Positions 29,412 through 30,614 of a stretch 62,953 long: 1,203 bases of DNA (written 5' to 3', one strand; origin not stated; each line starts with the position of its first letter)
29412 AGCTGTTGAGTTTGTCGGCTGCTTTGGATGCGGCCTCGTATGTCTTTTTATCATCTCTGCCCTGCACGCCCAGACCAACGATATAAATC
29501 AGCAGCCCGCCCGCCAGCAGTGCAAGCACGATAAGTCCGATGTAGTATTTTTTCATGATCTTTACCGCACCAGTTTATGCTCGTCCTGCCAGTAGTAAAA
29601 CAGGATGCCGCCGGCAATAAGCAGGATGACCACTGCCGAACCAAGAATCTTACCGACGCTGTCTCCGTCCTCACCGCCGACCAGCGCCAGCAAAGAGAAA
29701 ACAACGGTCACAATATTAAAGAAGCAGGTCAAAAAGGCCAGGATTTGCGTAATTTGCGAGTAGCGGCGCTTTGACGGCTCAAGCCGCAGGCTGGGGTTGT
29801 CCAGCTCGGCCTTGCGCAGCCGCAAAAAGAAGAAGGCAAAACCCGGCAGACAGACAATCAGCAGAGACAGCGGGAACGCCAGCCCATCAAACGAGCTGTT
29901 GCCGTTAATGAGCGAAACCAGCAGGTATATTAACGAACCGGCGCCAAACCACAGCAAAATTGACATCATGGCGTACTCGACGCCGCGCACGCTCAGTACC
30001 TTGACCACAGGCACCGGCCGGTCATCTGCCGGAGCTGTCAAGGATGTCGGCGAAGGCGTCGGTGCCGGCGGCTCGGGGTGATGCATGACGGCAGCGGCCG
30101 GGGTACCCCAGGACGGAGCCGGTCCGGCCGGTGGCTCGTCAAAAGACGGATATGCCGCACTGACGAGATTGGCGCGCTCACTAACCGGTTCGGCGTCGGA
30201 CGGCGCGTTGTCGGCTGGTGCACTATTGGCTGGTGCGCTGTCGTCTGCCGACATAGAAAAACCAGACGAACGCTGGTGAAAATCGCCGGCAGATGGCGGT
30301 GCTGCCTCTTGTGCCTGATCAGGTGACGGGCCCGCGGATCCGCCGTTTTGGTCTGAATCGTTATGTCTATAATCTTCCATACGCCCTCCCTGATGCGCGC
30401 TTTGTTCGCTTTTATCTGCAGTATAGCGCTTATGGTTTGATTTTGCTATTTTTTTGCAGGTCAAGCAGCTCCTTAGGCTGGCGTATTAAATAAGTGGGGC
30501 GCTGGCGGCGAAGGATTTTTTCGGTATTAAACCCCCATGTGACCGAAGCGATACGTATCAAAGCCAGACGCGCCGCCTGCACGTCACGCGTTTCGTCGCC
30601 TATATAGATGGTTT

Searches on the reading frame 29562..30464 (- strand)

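Call 53: search_protein_families(library=pfam, proteins=[window:29562-30464:-], max_evalue=0.001)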
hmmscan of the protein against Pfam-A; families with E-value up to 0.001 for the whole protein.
window:29562-30464:- (300 aa): 1 family
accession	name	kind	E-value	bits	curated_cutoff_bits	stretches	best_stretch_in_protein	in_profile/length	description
PF18920.5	DUF5671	-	1.2e-07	32.1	28.4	1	169-262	13-102/132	Domain of unknown function (DUF5671)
